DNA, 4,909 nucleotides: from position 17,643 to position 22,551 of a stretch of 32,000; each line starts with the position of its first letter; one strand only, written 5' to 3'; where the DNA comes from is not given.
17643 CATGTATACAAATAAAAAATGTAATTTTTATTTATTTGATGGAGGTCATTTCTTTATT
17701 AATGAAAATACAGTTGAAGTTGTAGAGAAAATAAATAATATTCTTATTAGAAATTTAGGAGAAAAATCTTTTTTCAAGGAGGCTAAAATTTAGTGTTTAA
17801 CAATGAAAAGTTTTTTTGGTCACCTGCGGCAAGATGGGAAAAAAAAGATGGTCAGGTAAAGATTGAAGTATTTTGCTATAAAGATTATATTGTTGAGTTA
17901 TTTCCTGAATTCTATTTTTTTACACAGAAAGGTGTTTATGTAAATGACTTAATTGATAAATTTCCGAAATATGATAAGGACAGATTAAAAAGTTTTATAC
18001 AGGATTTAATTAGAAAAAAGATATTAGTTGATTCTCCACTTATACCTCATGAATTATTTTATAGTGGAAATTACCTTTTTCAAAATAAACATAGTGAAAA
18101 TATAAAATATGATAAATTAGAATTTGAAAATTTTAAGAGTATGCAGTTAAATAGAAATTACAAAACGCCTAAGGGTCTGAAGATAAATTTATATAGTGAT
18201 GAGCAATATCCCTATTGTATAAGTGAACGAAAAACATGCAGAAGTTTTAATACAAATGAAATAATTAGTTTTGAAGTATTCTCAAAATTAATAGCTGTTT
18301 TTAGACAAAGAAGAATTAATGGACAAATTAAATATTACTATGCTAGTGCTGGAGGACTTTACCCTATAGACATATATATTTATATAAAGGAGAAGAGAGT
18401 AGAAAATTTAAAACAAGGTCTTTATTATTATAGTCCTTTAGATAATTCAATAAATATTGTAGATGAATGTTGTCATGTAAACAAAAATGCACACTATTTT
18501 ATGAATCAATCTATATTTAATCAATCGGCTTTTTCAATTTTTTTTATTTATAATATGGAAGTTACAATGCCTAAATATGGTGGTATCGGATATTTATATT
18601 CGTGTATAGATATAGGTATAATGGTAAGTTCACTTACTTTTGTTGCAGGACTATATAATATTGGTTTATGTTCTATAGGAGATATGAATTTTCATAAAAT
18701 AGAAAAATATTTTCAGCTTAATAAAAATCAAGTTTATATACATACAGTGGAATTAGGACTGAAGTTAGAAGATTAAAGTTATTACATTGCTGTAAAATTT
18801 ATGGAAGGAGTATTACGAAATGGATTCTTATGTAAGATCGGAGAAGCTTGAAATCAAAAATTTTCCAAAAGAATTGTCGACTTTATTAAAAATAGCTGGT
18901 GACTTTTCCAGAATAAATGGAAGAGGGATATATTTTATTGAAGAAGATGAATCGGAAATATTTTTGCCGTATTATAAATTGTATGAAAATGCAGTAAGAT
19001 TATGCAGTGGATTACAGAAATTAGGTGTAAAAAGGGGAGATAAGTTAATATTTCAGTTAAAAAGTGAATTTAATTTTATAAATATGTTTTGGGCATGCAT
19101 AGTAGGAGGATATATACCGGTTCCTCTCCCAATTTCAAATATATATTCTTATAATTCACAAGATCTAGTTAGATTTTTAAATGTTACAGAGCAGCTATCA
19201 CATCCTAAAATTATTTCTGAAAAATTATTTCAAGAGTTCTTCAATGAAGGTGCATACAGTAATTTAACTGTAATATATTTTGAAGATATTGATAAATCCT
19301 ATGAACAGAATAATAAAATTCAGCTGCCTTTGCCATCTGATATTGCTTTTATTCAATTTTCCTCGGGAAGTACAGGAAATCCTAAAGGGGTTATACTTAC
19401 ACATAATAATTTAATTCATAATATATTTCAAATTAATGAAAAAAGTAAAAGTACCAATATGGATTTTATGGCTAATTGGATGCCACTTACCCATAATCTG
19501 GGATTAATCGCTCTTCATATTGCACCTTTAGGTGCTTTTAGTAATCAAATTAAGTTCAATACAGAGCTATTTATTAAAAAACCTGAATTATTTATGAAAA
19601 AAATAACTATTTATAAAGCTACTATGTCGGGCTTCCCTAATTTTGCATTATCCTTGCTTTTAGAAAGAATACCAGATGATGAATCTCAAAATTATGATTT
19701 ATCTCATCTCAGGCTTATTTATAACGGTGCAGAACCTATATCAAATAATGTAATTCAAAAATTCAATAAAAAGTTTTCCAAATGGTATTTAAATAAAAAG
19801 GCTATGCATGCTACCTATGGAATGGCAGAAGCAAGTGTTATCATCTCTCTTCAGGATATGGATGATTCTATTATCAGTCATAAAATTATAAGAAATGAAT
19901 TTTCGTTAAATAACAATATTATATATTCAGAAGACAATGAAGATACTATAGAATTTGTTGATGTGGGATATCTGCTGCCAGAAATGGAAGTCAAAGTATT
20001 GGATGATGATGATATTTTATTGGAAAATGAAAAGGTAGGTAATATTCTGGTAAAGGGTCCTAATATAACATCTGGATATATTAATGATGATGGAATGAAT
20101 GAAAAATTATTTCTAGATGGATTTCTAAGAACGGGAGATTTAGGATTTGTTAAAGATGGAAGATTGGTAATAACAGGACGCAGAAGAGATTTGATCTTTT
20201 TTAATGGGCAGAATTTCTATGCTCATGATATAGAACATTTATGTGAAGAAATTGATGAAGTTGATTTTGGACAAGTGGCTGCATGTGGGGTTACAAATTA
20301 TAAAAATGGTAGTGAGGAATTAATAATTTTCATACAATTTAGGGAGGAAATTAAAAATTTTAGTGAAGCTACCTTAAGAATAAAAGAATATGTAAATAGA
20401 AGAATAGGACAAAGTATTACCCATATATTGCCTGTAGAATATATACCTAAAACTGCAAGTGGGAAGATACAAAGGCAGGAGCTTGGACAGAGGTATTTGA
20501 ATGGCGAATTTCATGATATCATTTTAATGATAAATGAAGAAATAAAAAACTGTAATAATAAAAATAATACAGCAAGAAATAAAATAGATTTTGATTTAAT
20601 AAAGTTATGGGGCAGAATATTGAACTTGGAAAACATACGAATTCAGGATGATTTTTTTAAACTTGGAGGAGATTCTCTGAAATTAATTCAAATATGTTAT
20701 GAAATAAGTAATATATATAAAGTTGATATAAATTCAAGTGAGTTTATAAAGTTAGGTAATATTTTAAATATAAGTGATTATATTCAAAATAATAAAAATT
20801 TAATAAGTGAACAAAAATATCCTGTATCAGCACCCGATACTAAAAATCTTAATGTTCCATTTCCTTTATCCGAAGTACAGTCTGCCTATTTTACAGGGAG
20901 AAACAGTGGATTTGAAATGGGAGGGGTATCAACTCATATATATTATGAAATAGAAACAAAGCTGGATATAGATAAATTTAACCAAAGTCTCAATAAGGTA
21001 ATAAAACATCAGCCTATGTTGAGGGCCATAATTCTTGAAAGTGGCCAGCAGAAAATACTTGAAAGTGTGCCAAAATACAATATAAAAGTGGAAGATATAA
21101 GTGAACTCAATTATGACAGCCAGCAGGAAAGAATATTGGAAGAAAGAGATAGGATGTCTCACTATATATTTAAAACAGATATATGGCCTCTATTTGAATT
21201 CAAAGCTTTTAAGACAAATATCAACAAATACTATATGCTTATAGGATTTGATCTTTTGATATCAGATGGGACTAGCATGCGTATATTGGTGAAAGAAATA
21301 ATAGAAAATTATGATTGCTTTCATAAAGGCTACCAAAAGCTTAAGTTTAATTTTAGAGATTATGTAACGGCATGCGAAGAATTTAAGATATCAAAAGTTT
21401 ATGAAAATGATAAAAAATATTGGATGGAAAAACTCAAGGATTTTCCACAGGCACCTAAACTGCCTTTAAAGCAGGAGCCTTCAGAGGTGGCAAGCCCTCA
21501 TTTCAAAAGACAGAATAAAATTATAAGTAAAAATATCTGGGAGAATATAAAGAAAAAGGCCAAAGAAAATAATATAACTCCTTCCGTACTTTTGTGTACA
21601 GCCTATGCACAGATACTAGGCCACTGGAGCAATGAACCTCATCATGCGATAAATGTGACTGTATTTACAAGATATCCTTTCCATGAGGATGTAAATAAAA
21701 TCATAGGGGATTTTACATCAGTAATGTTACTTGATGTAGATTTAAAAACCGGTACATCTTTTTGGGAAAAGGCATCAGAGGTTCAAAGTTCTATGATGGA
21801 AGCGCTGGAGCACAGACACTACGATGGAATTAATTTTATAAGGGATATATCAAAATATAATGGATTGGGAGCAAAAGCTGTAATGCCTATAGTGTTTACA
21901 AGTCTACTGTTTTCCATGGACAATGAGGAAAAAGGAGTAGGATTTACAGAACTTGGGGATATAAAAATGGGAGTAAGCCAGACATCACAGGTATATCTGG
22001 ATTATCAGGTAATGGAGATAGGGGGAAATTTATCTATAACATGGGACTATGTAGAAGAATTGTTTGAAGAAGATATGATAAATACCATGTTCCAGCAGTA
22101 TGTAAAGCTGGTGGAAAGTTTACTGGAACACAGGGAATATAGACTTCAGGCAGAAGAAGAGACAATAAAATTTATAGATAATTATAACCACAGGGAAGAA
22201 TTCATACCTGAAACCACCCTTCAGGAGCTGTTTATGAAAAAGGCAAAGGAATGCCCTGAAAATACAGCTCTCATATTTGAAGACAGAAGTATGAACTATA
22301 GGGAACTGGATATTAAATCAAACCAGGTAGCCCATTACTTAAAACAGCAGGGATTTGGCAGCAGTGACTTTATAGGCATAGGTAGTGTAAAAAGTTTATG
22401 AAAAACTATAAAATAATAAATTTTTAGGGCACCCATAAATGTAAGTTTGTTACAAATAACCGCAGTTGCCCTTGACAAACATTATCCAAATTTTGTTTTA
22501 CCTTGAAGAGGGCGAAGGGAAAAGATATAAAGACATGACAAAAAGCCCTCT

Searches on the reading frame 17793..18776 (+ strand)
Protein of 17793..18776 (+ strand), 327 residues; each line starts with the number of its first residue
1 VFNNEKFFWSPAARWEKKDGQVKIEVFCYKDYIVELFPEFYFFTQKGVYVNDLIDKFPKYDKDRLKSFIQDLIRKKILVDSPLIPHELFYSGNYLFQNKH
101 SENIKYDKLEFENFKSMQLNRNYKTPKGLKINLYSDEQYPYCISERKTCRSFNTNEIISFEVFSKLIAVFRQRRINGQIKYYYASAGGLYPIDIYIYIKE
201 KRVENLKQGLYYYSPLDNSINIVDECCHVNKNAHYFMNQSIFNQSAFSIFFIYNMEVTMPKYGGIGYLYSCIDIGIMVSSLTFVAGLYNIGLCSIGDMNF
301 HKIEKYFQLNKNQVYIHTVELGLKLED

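Call 5: search_protein_families(library=pfam, proteins=[window:17793-18776:+])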
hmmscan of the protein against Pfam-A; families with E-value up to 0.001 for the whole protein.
window:17793-18776:+ (327 aa): 1 family
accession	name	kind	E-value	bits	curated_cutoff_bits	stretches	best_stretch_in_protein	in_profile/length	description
PF00881.29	Nitroreductase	-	6.9e-16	59.3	23.5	1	143-318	1-164/167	Nitroreductase family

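Call 30: find_encoding_contigs(protein=window:17793-18776:+, flank=10000, max_places=10)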
Protein window:17793-18776:+ (327 aa): 16 contigs read that carry it; 10 places shown.
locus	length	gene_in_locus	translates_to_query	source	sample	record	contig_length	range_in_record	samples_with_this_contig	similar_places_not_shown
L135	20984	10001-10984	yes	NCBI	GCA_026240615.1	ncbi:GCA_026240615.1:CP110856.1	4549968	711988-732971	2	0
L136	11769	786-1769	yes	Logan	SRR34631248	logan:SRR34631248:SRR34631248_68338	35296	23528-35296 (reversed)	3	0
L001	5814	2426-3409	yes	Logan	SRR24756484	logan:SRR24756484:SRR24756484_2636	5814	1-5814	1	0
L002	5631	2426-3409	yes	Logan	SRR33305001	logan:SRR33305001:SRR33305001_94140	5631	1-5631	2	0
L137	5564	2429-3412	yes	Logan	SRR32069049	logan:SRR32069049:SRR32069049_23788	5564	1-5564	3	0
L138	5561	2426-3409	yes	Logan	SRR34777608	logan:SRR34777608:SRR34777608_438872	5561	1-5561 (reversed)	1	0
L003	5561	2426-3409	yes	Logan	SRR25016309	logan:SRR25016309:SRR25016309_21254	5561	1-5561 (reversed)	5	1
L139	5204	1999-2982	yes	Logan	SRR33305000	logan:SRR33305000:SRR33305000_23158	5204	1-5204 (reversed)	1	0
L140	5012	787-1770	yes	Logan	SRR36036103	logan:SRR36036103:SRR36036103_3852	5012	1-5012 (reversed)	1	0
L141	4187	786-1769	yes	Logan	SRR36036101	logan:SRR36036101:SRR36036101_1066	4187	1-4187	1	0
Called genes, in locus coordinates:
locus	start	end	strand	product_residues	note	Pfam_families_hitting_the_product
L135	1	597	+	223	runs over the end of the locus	PF00072:Response_reg, PF00486:Trans_reg_C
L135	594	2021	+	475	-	PF00512:HisKA, PF02518:HATPase_c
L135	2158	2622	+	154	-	PF10925:DUF2680 (faint), PF17944:Arg_decarbox_C (faint), PF09693:Phage_XkdX (faint), PF20787:SPP1_GP23-1 (faint)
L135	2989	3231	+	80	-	-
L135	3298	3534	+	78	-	PF09851:SHOCT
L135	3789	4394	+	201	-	PF04307:YdjM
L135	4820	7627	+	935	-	PF04122:CW_binding_2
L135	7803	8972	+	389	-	PF00465:Fe-ADH, PF13685:Fe-ADH_2, PF25137:ADH_Fe_C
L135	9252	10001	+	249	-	PF00975:Thioesterase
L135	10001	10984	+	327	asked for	PF00881:Nitroreductase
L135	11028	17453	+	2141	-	PF00501:AMP-binding, PF00550:PP-binding, PF00668:Condensation, PF00501:AMP-binding, PF13193:AMP-binding_C, PF00550:PP-binding, PF01370:Epimerase, PF07993:NAD_binding_4, +1 more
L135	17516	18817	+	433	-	PF01136:Peptidase_U32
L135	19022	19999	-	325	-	PF12833:HTH_18, PF00165:HTH_AraC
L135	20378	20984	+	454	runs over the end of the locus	PF01554:MatE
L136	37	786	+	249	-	PF00975:Thioesterase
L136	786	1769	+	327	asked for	PF00881:Nitroreductase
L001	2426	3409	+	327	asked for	PF00881:Nitroreductase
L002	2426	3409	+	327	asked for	PF00881:Nitroreductase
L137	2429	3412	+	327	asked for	PF00881:Nitroreductase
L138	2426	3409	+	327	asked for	PF00881:Nitroreductase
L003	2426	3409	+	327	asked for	PF00881:Nitroreductase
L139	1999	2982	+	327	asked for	PF00881:Nitroreductase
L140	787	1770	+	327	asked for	PF00881:Nitroreductase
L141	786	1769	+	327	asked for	PF00881:Nitroreductase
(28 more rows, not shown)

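Call 33: search_solved_structures(query=L135:11028-12827:+, max_evalue=1e-10)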
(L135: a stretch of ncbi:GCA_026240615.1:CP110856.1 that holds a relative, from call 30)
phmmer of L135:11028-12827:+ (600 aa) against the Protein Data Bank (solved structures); distinct sequences matched with E-value up to 1e-10: 97 (the best 60 are shown).
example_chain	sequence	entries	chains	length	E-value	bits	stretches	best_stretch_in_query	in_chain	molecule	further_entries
4r0m_B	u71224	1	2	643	2.8e-82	280.3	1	21-587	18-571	McyG protein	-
6ulw_A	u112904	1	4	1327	4.2e-80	273.1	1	35-580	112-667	Amino acid adenylation domain-containing protein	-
6ulx_A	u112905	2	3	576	1.5e-77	264.6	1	34-563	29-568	Amino acid adenylation domain-containing protein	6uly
3pbk_A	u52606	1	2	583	4e-63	217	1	25-561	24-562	Fatty Acyl-Adenylate Ligase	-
7r7f_A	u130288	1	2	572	3.2e-62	214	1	39-563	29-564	Polyketide synthase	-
7r7e_A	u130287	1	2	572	3.3e-62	214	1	39-563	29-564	Polyketide synthase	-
7r7g_A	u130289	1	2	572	8.3e-62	212.7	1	39-563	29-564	Polyketide synthase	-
3kxw_A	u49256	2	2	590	6.2e-57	196.6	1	37-555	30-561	Saframycin Mx1 synthetase B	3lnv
5d6j_A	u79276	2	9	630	2.5e-38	135.1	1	63-491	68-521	Acyl-CoA synthase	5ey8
5icr_A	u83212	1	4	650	3e-38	134.9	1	63-491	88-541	Acyl-CoA synthase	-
7wua_A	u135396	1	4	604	8.9e-37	130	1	63-554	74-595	Acyl-CoA synthase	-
5ey9_A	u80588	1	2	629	1.1e-35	126.4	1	175-491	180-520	Long-chain-fatty-acid--AMP ligase FadD32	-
8hd4_A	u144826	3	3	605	3.8e-35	124.6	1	49-565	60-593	Long-chain-fatty-acid--AMP ligase FadD23 | Fatty-acid-CoA ligase FadD23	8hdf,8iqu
5hm3_A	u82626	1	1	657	5.8e-34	120.8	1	174-488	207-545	Long-chain-fatty-acid--AMP ligase FadD32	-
3g7s_A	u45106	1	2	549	1.6e-30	109.3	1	51-343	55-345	Long-chain-fatty-acid--CoA ligase (FadD-1)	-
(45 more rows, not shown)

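Call 34: search_protein_families(library=ncbifam, proteins=[L135:11028-17453:+, L135:9252-10001:+, L135:10001-10984:+, L135:17516-18817:+, L135:7803-8972:+], max_evalue=0.00001)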
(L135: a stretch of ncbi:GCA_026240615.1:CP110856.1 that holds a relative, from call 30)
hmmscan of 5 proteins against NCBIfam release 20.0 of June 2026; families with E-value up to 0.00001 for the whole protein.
L135:11028-17453:+ (2141 aa): 107 families (the best 25 are shown)
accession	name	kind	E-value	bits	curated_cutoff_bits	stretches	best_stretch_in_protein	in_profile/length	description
NF004282.0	PRK05691.1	subfamily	2.1e-231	770.8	4090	2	38-1505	29-1498/4334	non-ribosomal peptide synthase/polyketide synthase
NF047350.1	aureusi_NRPS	equivalog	1e-193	646.2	2500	4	1414-1720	685-988/2373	aureusimine non-ribosomal peptide synthetase AusA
NF038078.1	NRPS_MxcG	equivalog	2.2e-150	502.4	2300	2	1129-2065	453-1372/1442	myxochelin non-ribosomal peptide synthetase MxcG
TIGR01733.1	AA-adenyl-dom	subfamily_domain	4e-146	487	317.4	2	1160-1562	2-409/409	amino acid adenylation domain-containing protein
NF041803.1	NRPS_SolG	exception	8e-133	444.3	2200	2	1243-1707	694-1155/1163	solanimycin non-ribosomal peptide synthetase SolG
NF004837.0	PRK06187.1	subfamily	3.5e-124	415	476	3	31-563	19-526/531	long-chain-fatty-acid--CoA ligase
NF006624.1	PRK09192.1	subfamily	9.7e-115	384.1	600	2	46-565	42-566/567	fatty acyl-AMP ligase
NF003417.0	PRK04813.1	subfamily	7.1e-112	374.5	476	3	1139-1626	10-500/505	D-alanine--poly(phosphoribitol) ligase subunit DltA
TIGR01734.1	D-ala-DACP-lig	equivalog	3.6e-106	355.7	559.85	2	1139-1627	7-500/504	D-alanine--poly(phosphoribitol) ligase subunit DltA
TIGR03443.1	alpha_am_amid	equivalog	5.7e-105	352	1030.1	4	1586-2066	783-1282/1390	L-aminoadipate-semialdehyde dehydrogenase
NF007605.2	PRK10252.1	equivalog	1.2e-101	341.1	2400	2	790-1713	115-1047/1292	enterobactin non-ribosomal peptide synthetase EntF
NF005850.0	PRK07768.1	subfamily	7.2e-100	334.8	572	1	34-554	16-538/545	long-chain-fatty-acid--CoA ligase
TIGR03098.1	ligase_PEP_1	hypoth_equivalog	8e-87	291.8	592.35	3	1245-1625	149-514/517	acyl-CoA ligase (AMP-forming), exosortase A system-associated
NF009233.0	PRK12583.1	subfamily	2.4e-82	277.1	832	3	173-556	201-547/558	fatty acid CoA ligase family protein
NF002966.0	PRK03640.1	equivalog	1.7e-78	264.3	556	3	1135-1627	5-478/483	o-succinylbenzoate--CoA ligase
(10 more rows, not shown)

L135:9252-10001:+ (249 aa): 0 families

L135:10001-10984:+ (327 aa): 2 families
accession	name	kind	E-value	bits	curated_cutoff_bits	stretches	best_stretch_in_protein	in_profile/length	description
TIGR03605.1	antibiot_sagB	domain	2.9e-29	101.8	78.4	1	181-322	30-172/173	SagB family peptide dehydrogenase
TIGR04511.1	SagB_rel_DH_2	exception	2.2e-09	36.8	240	1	142-248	177-290/380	putative peptide maturation dehydrogenase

L135:17516-18817:+ (433 aa): 0 families

L135:7803-8972:+ (389 aa): 17 families
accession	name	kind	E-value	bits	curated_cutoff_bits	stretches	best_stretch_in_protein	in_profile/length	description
NF041833.1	Fe_ADH_ErcA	equivalog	7.9e-67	226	550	1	5-356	6-359/382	alcohol dehydrogenase-like regulatory protein ErcA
NF010378.0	PRK13805.1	equivalog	2.6e-66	224.1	951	1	5-320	459-786/872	bifunctional acetaldehyde-CoA/alcohol dehydrogenase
TIGR02638.1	lactal_redase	equivalog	1.5e-63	214.9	523.15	1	15-355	14-359/379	lactaldehyde reductase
NF053866.1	CholDhdGbsBBac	equivalog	6.1e-58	196.3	550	1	4-345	11-357/392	choline dehydrogenase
NF007911.0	PRK10624.1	equivalog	2.6e-57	194.5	537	1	15-381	15-379/382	lactaldehyde reductase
TIGR03405.1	Phn_Fe-ADH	equivalog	9.4e-55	185.8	423.7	1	21-309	14-305/355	iron-containing alcohol dehydrogenase PsrA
NF058672.1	4HyButDHCUPNE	equivalog_domain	1.7e-52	178.9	500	1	10-357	9-356/378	4-hydroxybutyrate dehydrogenase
NF050025.1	SulfAcetaldRedSarD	equivalog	7.6e-51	173.2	700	1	4-316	4-317/385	sulfoacetaldehyde reductase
NF007363.0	PRK09860.1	equivalog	2.3e-46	158.7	581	1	7-286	8-286/383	L-threonine dehydrogenase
NF011998.0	PRK15454.1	equivalog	3.2e-46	157.8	556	1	8-287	27-305/395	ethanolamine utilization ethanol dehydrogenase EutG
TIGR04266.1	NDMA_methanol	equivalog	8.5e-37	126.9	625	1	13-288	21-299/420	NDMA-dependent methanol dehydrogenase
NF011717.0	PRK15138.1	equivalog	1.1e-25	90.5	645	1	4-371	5-377/387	alcohol dehydrogenase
NF041822.1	daptide_DH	equivalog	1.9e-18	66.5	300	1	86-235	53-208/363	daptide-type RiPP biosynthesis dehydogenase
NF006941.0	PRK09423.1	subfamily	3e-11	42.8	336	1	4-112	4-109/367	glycerol dehydrogenase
NF002022.0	PRK00843.1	equivalog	5.6e-08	32.1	413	1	7-108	10-108/350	NAD(P)-dependent glycerol-1-phosphate dehydrogenase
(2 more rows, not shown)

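Call 44: find_homologous_proteins(query=window:17793-18776:+)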
Query window:17793-18776:+ (327 aa): 99 proteins with E <= 0.001 among 602 candidates.
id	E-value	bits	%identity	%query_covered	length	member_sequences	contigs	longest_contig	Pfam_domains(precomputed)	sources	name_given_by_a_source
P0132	1.4e-218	743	99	100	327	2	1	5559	PF00881.30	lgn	-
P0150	6.7e-126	438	60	99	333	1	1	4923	PF00881.30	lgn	-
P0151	2.5e-125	436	59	98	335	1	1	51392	PF00881.30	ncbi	-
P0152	2.8e-124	433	58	98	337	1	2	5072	PF00881.30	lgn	-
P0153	1.2e-119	417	59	98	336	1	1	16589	PF00881.30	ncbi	-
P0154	3.3e-118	413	55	98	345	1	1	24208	PF00881.30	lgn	-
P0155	4.5e-118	412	57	98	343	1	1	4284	PF00881.30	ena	-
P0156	1.1e-117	411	55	98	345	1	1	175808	PF00881.30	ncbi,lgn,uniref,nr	ncbi:SagB-type dehydrogenase family enzyme [Anaerobacterium chartisolvens]|uniref:SagB-type dehydrog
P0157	1.6e-117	410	56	98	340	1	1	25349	PF00881.30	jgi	jgi:SagB-type dehydrogenase family enzyme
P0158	3.4e-117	409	54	99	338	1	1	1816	PF00881.30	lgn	-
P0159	8.9e-117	408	55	98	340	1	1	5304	PF00881.30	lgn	-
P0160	1.7e-116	407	56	98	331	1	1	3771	PF00881.30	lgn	-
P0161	7.7e-115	402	55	98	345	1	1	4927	PF00881.30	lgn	-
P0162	2.7e-114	400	56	99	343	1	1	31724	PF00881.30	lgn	-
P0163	4.2e-114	399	58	98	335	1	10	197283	PF00881.30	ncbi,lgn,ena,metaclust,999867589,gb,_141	metaclust:\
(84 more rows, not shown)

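Call 46: find_related_loci(query=A3, collection=metagenome_contigs, flank=5000)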
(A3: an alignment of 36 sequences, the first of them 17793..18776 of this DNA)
Query A3 (327 aa) in metagenome_contigs; peptide patterns used: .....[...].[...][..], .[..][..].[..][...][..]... (x = any residue, [..] = any of these).
252 stretches matched a pattern; 191 encode a relative of the query (tblastn E <= 1e-3); the best 80 are kept; 80 distinct loci.
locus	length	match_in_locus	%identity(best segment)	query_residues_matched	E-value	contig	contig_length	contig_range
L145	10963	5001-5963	58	5-324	7e-120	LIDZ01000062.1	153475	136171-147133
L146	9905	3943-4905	55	3-324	2e-118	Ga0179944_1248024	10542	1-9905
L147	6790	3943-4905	55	3-324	2e-118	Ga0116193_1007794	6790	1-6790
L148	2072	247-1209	50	4-324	1e-114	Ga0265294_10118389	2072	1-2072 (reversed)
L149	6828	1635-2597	48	4-324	1e-106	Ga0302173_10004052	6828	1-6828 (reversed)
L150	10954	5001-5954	50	5-324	5e-104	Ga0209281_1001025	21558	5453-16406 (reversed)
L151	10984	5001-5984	47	1-327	4e-103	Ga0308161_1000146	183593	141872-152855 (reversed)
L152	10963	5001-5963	47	4-324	3e-103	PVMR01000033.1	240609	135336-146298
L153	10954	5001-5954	50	7-324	3e-102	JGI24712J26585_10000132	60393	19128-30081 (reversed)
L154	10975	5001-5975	48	3-327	6e-100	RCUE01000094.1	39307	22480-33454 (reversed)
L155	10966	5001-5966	48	4-324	4e-99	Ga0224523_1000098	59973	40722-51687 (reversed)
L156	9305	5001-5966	48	4-324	4e-99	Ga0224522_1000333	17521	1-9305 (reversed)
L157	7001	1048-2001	47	7-324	4e-99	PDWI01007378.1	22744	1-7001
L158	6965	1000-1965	45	3-324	1e-97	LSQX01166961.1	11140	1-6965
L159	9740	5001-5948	47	8-324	9e-98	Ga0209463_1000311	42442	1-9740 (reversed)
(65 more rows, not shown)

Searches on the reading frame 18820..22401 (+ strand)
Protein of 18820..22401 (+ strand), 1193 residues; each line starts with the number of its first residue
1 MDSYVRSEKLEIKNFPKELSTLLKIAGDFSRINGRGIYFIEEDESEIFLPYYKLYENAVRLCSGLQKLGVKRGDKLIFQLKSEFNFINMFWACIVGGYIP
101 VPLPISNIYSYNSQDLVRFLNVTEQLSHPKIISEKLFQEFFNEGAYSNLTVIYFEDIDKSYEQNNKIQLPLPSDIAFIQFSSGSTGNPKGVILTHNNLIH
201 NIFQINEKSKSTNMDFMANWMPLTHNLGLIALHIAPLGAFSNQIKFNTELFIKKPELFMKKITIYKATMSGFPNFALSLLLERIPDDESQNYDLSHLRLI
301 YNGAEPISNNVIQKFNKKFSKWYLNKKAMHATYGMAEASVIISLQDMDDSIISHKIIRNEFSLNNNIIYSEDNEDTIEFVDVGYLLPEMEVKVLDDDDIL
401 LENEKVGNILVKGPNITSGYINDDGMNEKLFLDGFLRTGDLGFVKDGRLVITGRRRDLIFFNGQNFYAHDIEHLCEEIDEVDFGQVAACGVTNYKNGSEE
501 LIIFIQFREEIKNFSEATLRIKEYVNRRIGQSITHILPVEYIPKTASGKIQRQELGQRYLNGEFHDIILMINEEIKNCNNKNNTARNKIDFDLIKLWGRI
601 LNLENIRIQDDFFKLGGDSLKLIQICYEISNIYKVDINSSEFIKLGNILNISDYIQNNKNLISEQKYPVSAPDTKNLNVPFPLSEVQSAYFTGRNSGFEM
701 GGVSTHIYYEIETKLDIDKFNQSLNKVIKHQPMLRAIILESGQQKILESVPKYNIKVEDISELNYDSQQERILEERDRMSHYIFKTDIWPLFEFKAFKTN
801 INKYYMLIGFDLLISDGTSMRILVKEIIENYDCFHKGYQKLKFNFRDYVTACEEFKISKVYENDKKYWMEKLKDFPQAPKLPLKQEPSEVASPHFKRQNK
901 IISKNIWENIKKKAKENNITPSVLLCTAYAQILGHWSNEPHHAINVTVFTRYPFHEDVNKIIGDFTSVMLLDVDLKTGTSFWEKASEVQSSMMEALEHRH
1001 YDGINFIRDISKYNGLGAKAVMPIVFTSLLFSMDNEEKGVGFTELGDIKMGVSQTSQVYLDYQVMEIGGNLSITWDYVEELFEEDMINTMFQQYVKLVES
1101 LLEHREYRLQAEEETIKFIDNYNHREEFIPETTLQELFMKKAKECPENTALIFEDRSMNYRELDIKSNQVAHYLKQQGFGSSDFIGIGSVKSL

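Call 5: search_protein_families(library=pfam, proteins=[window:18820-22401:+])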
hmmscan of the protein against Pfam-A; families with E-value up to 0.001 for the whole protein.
window:18820-22401:+ (1193 aa): 3 families
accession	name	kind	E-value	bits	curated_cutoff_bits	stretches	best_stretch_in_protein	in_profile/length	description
PF00501.34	AMP-binding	-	1.7e-54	185.5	29.9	2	50-420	23-383/384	AMP-binding enzyme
PF00668.25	Condensation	-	2.7e-50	171.9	30.6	1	682-1110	6-442/456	Condensation domain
PF00550.31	PP-binding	-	9.1e-10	39.1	20.8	1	593-655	3-67/67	Phosphopantetheine attachment site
